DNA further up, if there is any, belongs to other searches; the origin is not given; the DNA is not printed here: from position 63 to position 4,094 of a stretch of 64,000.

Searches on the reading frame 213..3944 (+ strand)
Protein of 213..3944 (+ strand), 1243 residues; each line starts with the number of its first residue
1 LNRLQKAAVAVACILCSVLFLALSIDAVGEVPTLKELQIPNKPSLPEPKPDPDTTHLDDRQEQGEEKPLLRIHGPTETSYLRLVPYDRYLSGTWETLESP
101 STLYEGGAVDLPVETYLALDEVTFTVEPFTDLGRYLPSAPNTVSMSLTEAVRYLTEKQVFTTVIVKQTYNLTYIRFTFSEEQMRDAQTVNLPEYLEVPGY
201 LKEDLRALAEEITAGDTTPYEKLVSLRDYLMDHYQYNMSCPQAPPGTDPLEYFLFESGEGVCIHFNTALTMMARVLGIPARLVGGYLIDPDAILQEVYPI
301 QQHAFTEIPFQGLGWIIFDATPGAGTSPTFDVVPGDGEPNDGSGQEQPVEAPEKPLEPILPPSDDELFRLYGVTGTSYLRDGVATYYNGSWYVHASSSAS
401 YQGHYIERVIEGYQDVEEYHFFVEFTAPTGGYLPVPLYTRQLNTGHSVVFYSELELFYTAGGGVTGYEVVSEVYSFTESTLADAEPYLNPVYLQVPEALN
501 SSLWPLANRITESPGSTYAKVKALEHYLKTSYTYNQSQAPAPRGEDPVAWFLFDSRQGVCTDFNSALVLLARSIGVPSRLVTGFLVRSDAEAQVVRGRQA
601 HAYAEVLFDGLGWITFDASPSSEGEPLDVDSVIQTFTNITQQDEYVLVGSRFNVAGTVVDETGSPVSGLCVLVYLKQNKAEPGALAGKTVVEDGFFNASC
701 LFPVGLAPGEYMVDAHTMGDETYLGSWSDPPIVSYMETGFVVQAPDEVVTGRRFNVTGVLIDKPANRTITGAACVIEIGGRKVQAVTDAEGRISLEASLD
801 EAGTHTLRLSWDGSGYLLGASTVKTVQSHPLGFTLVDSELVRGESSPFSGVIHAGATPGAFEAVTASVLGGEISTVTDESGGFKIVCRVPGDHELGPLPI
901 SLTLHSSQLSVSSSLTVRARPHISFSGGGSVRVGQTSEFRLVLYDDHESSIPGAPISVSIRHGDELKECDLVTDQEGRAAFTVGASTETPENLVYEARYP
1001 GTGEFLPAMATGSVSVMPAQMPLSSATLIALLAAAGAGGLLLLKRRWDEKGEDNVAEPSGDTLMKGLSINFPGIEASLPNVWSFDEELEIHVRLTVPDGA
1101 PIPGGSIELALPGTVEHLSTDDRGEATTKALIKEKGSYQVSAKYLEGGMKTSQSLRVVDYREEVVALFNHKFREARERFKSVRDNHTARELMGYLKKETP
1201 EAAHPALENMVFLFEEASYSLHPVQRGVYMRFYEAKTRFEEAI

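Call 29: search_protein_families(library=pfam, proteins=[window:213-3944:+], max_evalue=0.00001)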
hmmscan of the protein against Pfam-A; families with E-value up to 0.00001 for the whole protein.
window:213-3944:+ (1243 aa): 5 families
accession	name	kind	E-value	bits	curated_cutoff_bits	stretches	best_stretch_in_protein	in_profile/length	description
PF01841.26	Transglut_core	-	5.1e-54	181.6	23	2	506-618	3-108/108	Transglutaminase-like superfamily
PF13620.12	CarboxypepD_reg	-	4.8e-14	52.9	32.3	0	1090-1158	2-70/82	Carboxypeptidase regulatory-like domain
PF02369.22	Big_1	-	4.3e-12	46.4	34.9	0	1089-1156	20-91/93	Bacterial Ig-like domain (group 1)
PF16640.11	Big_3_5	-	8.5e-11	42.7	35.5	0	743-825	3-84/88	Bacterial Ig-like domain (group 3)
PF13715.12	CarbopepD_reg_2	-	8.8e-06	26.1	32.2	0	756-811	1-52/88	CarboxypepD_reg-like domain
